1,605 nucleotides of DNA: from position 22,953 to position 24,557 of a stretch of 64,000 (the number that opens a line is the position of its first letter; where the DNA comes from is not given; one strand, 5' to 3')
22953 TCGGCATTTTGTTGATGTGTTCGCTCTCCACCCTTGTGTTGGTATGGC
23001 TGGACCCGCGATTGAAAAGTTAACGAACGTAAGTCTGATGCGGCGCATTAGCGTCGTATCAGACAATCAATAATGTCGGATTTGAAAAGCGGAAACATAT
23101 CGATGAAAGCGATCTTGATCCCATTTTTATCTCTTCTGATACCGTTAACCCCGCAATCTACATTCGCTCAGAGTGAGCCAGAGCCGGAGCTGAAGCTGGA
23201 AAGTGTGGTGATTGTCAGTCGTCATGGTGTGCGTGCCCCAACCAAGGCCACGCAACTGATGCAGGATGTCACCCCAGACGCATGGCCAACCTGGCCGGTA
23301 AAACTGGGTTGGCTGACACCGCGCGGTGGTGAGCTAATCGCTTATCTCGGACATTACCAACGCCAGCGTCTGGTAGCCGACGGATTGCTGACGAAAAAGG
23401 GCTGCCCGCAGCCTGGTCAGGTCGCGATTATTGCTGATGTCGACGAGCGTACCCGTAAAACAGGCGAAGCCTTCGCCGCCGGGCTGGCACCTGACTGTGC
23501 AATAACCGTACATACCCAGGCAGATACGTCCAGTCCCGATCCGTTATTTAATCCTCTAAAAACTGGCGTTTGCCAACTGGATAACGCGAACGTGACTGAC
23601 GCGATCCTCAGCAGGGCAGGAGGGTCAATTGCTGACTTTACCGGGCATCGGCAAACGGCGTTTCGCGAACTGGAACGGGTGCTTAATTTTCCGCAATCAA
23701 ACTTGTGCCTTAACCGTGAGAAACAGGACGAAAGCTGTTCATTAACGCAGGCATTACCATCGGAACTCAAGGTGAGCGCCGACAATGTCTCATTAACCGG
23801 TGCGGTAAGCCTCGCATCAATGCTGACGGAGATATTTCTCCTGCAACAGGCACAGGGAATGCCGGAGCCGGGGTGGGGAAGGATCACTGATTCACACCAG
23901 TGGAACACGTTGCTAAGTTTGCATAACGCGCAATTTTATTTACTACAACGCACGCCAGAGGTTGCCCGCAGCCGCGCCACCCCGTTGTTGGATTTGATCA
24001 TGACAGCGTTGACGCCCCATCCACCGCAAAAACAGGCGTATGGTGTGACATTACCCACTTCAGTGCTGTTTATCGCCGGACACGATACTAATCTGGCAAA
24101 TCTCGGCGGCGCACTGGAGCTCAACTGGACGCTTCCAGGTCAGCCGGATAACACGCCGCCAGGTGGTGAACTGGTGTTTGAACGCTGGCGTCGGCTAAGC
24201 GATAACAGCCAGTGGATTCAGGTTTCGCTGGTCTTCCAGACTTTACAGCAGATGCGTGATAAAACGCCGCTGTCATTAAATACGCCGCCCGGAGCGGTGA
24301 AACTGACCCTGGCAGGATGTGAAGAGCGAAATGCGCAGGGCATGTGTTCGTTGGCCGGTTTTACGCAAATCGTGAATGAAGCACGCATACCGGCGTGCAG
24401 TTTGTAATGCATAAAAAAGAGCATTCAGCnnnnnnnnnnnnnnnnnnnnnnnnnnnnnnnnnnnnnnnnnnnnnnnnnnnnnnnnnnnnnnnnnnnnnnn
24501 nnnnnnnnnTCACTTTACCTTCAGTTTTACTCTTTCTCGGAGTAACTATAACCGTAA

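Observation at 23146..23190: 6-bp tandem duplication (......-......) adding Pro-Glu at the mature N-terminus of AppA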

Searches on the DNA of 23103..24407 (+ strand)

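Call 3: search_dna_similar(query=window:23103-24407:+, collection=ecoli_genomes, mode=near, rows=spread, max_rows=30)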
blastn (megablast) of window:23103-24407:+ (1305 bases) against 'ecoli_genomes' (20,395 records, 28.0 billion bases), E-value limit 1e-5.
Records with a match: 5419; places in all: 5443; records where one place covers at least 80% of the query: 5416.
Genomes with a match: 5419 of 5426; with a place that covers at least 80% of the query: 5416. Places per genome that has any: lowest 1, median 1, highest 3. On chromosomes: 5437 places; on plasmids: 6.
Best place of each record, by identity: >=99% 361; 95-99% 5053; 80-90% 5.
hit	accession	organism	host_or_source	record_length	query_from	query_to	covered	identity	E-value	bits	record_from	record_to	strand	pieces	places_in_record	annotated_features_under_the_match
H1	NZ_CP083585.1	Escherichia coli strain ECNB21-M121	meat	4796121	1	1305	100%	100.0%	0e+0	2410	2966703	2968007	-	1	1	appA: bifunctional acid phosphatase/4-phytase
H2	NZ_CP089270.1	Escherichia coli O157:H7 strain M1300706002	Homo sapiens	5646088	1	1305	100%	99.3%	0e+0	2361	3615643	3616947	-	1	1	appA: bifunctional acid phosphatase/4-phytase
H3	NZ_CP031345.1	Escherichia coli O145 strain RM12367-C1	creek water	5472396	1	1305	100%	98.8%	0e+0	2316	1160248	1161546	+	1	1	appA: bifunctional acid phosphatase/4-phytase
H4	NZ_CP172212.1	Escherichia coli strain GF8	chicken meat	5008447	1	1305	100%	98.2%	0e+0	2278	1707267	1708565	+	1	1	appA: bifunctional acid phosphatase/4-phytase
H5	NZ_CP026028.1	Escherichia coli strain CIT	Essential oils isolation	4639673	1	1305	100%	98.2%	0e+0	2272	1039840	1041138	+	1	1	appA: bifunctional acid phosphatase/4-phytase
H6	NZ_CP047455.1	Escherichia coli strain ZF31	a feces sample of swine origin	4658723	1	1305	100%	98.2%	0e+0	2272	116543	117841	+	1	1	appA: bifunctional acid phosphatase/4-phytase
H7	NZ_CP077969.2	Escherichia coli strain JM83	cell culture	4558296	1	1305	100%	98.2%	0e+0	2272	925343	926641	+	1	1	appA: bifunctional acid phosphatase/4-phytase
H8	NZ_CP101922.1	Escherichia coli strain JCC-EE 7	missing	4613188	1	1305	100%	98.2%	0e+0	2272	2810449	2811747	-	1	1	appA: bifunctional acid phosphatase/4-phytase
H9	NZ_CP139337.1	Escherichia coli strain YZ22MPE54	pork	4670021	1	1305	100%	98.2%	0e+0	2272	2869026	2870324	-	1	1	appA: bifunctional acid phosphatase/4-phytase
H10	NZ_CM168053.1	Escherichia coli strain MC4100_0.05L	MHBCA broth culture with 0.05 uM BLOR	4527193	1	1305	100%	98.2%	0e+0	2272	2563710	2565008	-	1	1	appA: bifunctional acid phosphatase/4-phytase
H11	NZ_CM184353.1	Escherichia coli strain ES1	Aquarana catesbeiana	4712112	1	1305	100%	98.2%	0e+0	2272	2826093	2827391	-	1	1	appA: bifunctional acid phosphatase/4-phytase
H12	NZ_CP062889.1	Escherichia coli O100:H21 strain Res13-Lact-ER07-18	Sus scrofa domesticus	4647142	1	1305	100%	98.1%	0e+0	2266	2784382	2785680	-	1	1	appA: bifunctional acid phosphatase/4-phytase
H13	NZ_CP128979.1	Escherichia coli strain TUM1881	missing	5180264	1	1305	100%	98.1%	0e+0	2266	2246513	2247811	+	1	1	appA: bifunctional acid phosphatase/4-phytase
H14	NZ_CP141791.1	Escherichia coli strain BHD6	duck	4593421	1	1305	100%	98.1%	0e+0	2266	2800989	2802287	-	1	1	appA: bifunctional acid phosphatase/4-phytase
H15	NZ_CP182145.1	Escherichia coli strain CUWW10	wastewater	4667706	1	1305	100%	98.1%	0e+0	2266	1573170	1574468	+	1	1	appA: bifunctional acid phosphatase/4-phytase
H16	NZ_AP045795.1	Escherichia coli strain 23CRST028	Homo sapiens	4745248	1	1305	100%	98.1%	0e+0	2266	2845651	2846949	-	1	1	appA: bifunctional acid phosphatase/4-phytase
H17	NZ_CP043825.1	Escherichia coli strain RM8082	Cattle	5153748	1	1305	100%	98.0%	0e+0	2261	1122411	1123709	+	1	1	appA: bifunctional acid phosphatase/4-phytase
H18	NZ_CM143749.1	Escherichia coli strain KD0845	dog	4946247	1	1305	100%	98.0%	0e+0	2261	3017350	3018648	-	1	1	appA: bifunctional acid phosphatase/4-phytase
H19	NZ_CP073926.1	Escherichia coli strain MB98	Poultry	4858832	1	1305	100%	97.9%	0e+0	2255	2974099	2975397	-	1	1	appA: bifunctional acid phosphatase/4-phytase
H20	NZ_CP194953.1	Escherichia coli strain EC9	Homo sapiens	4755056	1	1305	100%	97.9%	0e+0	2250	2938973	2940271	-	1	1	appA: bifunctional acid phosphatase/4-phytase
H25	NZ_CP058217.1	Escherichia coli Nissle 1917 strain Nissle 1917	Homo sapiens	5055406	1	1296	99%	97.2%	0e+0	2189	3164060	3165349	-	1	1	appA: bifunctional acid phosphatase/4-phytase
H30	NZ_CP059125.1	Escherichia coli strain EC45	Homo sapiens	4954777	650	1305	50%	98.2%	0e+0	1146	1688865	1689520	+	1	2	appA: bifunctional acid phosphatase/4-phytase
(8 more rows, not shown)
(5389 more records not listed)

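Call 4: search_dna_similar(query=window:23141-23226:+, collection=ecoli_genomes, mode=near, rows=spread, max_rows=30)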
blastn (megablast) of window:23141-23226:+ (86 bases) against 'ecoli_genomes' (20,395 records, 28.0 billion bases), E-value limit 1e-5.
Records with a match: 5319; places in all: 5340; records where one place covers at least 80% of the query: 5318.
Genomes with a match: 5319 of 5426; with a place that covers at least 80% of the query: 5318. Places per genome that has any: lowest 1, median 1, highest 3. On chromosomes: 5335 places; on plasmids: 5.
Best place of each record, by identity: >=99% 3; 95-99% 335; 90-95% 4119; 80-90% 862.
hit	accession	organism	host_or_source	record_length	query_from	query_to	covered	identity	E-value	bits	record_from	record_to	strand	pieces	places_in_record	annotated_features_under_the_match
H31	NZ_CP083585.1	Escherichia coli strain ECNB21-M121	meat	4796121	1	86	100%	100.0%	1e-36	159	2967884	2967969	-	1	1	appA: bifunctional acid phosphatase/4-phytase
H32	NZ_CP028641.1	Escherichia coli strain 132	cattle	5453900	2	86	99%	97.6%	9e-33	147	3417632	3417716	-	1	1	appA: bifunctional acid phosphatase/4-phytase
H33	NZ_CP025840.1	Escherichia coli strain 214-4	Homo sapiens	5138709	2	86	99%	91.8%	9e-23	113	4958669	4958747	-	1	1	appA: bifunctional acid phosphatase/4-phytase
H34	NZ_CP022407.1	Escherichia coli O121:H19 strain 16-9255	Flour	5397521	2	86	99%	91.8%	9e-23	113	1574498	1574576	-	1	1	appA: bifunctional acid phosphatase/4-phytase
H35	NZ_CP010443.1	Escherichia coli K-12 strain K-12 MG1655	not applicable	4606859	2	86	99%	91.8%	9e-23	113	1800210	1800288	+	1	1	appA: bifunctional acid phosphatase/4-phytase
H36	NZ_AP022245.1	Escherichia coli strain WP8-S18-CRE-02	-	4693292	2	86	99%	91.8%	9e-23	113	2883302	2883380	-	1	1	appA: bifunctional acid phosphatase/4-phytase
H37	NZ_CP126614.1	Escherichia coli strain Ec1115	Lollo Rosso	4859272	2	86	99%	91.8%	9e-23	113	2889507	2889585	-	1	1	appA: bifunctional acid phosphatase/4-phytase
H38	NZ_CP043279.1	Escherichia coli strain WCHEC025157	Homo sapiens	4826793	2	86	99%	91.8%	9e-23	113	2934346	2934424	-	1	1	appA: bifunctional acid phosphatase/4-phytase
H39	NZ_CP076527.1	Escherichia coli strain L3452210II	Homo sapiens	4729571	2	86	99%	91.8%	9e-23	113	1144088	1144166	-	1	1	appA: bifunctional acid phosphatase/4-phytase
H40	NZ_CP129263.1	Escherichia coli strain STEC1588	Homo sapiens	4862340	2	86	99%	91.8%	9e-23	113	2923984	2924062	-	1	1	appA: bifunctional acid phosphatase/4-phytase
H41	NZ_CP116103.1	Escherichia coli strain DETEC-P836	ICU patient rectal swab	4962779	2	86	99%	91.8%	9e-23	113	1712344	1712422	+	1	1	appA: bifunctional acid phosphatase/4-phytase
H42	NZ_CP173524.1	Escherichia coli strain 98212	Homo sapiens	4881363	2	86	99%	91.8%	9e-23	113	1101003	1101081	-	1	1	appA: bifunctional acid phosphatase/4-phytase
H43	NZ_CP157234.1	Escherichia coli strain 2024CK-00474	Homo sapiens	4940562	2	86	99%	91.8%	9e-23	113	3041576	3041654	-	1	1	appA: bifunctional acid phosphatase/4-phytase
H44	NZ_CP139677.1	Escherichia coli strain TP6-1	Homo sapiens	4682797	2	86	99%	91.8%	9e-23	113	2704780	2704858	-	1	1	appA: bifunctional acid phosphatase/4-phytase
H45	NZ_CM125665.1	Escherichia coli strain 2020N21-246-1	not applicable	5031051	2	86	99%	91.8%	9e-23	113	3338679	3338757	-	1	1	appA: bifunctional acid phosphatase/4-phytase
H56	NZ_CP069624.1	Escherichia coli strain PBP8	not applicable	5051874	2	84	97%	89.2%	3e-18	99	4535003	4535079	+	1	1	appA: bifunctional acid phosphatase/4-phytase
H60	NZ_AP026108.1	Escherichia coli strain CEC13091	Homo sapiens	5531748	35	86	60%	98.1%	4e-16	92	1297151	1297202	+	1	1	appA: bifunctional acid phosphatase/4-phytase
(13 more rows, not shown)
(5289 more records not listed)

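Call 5: get_annotated_region(hit=H2, flank=300)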
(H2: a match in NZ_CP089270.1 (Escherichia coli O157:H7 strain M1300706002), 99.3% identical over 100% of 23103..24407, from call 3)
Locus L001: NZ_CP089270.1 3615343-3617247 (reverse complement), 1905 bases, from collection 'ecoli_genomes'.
description: Escherichia coli O157:H7 strain M1300706002 chromosome, complete genome
organism: Escherichia coli O157:H7 strain M1300706002 (NCBI taxid 83334)
replicon: chromosome; assembly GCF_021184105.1
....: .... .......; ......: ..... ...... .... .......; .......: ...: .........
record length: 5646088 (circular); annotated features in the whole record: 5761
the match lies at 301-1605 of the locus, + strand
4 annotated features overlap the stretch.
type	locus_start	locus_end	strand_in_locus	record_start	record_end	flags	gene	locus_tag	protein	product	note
CDS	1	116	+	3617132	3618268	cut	appB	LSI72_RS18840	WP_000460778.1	cytochrome d ubiquinol oxidase subunit II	-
CDS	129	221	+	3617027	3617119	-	cbdX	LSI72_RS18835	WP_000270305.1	cytochrome bd-II oxidase subunit CbdX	-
CDS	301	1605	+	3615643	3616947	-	appA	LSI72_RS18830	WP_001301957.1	bifunctional acid phosphatase/4-phytase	-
CDS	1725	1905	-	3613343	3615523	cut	etk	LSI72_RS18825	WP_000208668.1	tyrosine-protein kinase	-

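Call 6: get_annotated_region(hit=H1, flank=300)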
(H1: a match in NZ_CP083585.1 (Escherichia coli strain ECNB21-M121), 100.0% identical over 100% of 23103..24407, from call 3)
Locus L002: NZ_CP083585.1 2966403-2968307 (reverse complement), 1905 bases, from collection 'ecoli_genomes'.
description: Escherichia coli strain ECNB21-M121 chromosome, complete genome
organism: Escherichia coli strain ECNB21-M121 (NCBI taxid 562)
replicon: chromosome; assembly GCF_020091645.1
host: -; source: meat; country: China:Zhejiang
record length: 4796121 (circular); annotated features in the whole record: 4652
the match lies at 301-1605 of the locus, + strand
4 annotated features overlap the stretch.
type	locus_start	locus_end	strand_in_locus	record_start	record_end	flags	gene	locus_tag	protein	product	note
CDS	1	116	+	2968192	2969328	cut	appB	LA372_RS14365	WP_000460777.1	cytochrome d ubiquinol oxidase subunit II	-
CDS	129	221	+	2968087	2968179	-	cbdX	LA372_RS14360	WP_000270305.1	cytochrome bd-II oxidase subunit CbdX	-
CDS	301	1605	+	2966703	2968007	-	appA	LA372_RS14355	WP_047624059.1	bifunctional acid phosphatase/4-phytase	-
CDS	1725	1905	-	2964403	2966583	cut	etk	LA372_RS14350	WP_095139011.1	tyrosine-protein kinase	-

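Call 7: get_annotated_region(hit=H35, flank=1500)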
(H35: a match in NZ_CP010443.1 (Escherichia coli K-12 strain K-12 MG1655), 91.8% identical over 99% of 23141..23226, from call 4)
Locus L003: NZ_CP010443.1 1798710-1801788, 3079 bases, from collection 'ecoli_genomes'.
description: Escherichia coli K-12 strain K-12 MG1655 chromosome, complete genome
organism: Escherichia coli K-12 strain K-12 MG1655 (NCBI taxid 83333)
replicon: chromosome; assembly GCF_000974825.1
host: -; source: not applicable; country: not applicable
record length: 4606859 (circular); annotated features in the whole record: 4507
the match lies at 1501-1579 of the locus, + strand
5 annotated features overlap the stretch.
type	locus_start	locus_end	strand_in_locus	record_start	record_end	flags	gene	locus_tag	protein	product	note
CDS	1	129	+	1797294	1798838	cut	appC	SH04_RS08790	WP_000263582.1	cytochrome bd-II oxidase subunit 1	-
CDS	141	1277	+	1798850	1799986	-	appB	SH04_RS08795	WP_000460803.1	cytochrome d ubiquinol oxidase subunit II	-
CDS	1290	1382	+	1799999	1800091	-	cbdX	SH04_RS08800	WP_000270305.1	cytochrome bd-II oxidase subunit CbdX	-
CDS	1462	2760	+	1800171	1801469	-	appA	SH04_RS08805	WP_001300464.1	bifunctional acid phosphatase/4-phytase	-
CDS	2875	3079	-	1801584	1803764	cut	etk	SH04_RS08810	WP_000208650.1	tyrosine-protein kinase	-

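Call 8: get_annotated_region(hit=H25, flank=300)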
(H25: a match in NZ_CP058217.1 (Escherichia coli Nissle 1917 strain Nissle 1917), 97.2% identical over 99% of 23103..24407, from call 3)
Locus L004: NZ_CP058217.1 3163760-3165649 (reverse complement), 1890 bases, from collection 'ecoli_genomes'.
description: Escherichia coli Nissle 1917 chromosome, complete genome
organism: Escherichia coli Nissle 1917 strain Nissle 1917 (NCBI taxid 316435)
replicon: chromosome; assembly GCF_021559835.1
host: Homo sapiens; source: feces; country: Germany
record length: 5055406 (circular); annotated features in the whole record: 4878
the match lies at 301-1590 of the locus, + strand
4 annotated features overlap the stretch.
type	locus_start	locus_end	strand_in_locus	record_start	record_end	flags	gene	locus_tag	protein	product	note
CDS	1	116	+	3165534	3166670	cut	appB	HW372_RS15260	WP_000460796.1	cytochrome d ubiquinol oxidase subunit II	-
CDS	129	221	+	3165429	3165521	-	cbdX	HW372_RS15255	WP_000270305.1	cytochrome bd-II oxidase subunit CbdX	-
CDS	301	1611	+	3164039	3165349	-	appA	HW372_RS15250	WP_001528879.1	bifunctional acid phosphatase/4-phytase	-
CDS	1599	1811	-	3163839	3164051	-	cspH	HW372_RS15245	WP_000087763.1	cold shock-like protein CspH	-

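Call 9: get_annotated_region(hit=H3, flank=300)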
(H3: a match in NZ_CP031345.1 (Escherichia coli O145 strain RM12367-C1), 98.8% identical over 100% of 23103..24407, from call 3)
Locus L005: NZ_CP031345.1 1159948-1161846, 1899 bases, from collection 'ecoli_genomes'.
description: Escherichia coli O145 strain RM12367-C1 chromosome, complete genome
organism: Escherichia coli O145 strain RM12367-C1 (NCBI taxid 1055538)
replicon: chromosome; assembly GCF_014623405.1
host: -; source: creek water; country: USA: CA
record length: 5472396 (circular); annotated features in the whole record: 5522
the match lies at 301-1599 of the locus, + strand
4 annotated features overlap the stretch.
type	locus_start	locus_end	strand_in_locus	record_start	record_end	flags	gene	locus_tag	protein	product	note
CDS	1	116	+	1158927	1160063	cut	appB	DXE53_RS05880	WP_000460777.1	cytochrome d ubiquinol oxidase subunit II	-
CDS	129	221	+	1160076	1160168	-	cbdX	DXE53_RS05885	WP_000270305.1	cytochrome bd-II oxidase subunit CbdX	-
CDS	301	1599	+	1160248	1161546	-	appA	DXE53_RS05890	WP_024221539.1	bifunctional acid phosphatase/4-phytase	-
CDS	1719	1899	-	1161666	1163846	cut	etk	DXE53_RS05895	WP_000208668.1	tyrosine-protein kinase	-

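Call 10: get_annotated_region(hit=H32, flank=1500)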
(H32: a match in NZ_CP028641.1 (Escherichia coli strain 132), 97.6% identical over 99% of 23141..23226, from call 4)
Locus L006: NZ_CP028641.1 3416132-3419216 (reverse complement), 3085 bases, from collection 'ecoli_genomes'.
description: Escherichia coli strain 132 chromosome, complete genome
organism: Escherichia coli strain 132 (NCBI taxid 562)
replicon: chromosome; assembly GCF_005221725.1
host: -; source: cattle; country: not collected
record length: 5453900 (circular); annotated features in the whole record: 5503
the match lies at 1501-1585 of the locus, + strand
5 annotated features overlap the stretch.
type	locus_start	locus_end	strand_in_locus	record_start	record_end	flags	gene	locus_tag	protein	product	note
CDS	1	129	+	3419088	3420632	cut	appC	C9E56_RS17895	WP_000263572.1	cytochrome bd-II oxidase subunit 1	-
CDS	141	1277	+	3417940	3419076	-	appB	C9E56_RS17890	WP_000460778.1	cytochrome d ubiquinol oxidase subunit II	-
CDS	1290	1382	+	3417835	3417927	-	cbdX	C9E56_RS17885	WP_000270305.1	cytochrome bd-II oxidase subunit CbdX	-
CDS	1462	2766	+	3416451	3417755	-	appA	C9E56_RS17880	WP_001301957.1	bifunctional acid phosphatase/4-phytase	-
CDS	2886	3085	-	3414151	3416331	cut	etk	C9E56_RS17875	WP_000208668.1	tyrosine-protein kinase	-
